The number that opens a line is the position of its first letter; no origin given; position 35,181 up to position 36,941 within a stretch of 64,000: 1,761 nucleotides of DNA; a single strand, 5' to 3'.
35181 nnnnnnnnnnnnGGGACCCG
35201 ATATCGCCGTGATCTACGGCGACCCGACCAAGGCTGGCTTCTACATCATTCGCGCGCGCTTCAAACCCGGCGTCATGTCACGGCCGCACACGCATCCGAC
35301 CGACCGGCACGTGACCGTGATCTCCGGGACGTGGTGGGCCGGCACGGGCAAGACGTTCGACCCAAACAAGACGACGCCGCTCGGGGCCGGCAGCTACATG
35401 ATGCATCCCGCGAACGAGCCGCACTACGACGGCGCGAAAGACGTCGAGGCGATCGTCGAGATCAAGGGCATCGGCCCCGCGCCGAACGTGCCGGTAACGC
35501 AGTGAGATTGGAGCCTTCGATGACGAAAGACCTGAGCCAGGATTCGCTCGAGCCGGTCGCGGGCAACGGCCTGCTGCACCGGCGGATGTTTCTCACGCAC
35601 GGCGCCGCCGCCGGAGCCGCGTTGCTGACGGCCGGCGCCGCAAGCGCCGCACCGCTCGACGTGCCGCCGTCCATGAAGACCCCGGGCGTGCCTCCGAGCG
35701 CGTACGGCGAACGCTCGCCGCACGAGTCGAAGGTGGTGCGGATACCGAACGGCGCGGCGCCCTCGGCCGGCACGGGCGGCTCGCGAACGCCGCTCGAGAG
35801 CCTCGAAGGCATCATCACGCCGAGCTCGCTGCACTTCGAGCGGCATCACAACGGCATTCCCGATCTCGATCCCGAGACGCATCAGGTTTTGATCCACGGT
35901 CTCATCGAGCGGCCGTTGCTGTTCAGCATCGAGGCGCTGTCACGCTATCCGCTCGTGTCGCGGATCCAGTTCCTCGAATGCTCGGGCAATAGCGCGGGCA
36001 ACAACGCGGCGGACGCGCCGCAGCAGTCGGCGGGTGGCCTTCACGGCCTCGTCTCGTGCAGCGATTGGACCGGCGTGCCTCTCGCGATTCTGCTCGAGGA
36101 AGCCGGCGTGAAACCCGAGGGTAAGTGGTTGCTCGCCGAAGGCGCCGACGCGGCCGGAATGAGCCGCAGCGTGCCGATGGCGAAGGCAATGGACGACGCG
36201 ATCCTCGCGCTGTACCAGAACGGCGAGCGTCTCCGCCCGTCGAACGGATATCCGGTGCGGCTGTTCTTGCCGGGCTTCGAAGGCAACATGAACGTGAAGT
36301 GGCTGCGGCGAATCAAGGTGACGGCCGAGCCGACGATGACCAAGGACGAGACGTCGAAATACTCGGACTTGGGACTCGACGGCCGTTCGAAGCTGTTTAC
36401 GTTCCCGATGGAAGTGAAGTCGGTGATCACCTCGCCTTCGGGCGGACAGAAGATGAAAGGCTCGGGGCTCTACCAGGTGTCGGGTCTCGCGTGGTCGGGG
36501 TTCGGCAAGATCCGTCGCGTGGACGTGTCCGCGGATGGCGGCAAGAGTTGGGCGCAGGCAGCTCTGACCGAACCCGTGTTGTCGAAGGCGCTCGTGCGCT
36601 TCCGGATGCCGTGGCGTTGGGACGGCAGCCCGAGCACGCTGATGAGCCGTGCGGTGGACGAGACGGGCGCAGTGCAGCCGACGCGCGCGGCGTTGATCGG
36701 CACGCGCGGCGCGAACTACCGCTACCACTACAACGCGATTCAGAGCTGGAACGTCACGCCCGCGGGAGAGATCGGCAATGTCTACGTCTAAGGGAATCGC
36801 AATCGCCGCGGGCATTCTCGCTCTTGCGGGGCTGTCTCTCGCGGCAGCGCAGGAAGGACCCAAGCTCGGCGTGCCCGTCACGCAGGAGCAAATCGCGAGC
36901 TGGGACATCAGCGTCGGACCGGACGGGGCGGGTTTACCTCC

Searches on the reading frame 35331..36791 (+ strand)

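Call 78: search_protein_families(library=pfam, proteins=[window:35331-36791:+], max_evalue=0.00001)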
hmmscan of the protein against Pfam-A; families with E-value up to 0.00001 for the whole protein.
window:35331-36791:+ (486 aa): 2 families
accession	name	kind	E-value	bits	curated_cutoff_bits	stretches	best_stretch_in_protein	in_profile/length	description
PF00174.25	Oxidored_molyb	-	1.6e-45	155.1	24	1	173-335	1-165/169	Oxidoreductase molybdopterin binding domain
PF03404.22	Mo-co_dimer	-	2e-16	60.7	22.7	1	359-470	6-135/138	Mo-co oxidoreductase dimerisation domain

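Call 79: search_protein_families(library=ncbifam, proteins=[window:35331-36791:+], max_evalue=0.00001)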
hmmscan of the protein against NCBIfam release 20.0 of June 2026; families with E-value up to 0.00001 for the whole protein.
window:35331-36791:+ (486 aa): 3 families
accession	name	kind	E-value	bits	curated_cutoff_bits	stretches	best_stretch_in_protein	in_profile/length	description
TIGR04555.1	sulfite_DH_soxC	equivalog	6e-168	559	420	1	84-484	1-408/408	sulfite dehydrogenase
NF052245.1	SorA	equivalog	2.1e-41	142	600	1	156-454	63-378/396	SorA family sulfite dehydrogenase catalytic subunit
NF052247.1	SorT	equivalog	1.1e-38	133.1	570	1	180-453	86-366/387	SorT family sulfite dehydrogenase catalytic subunit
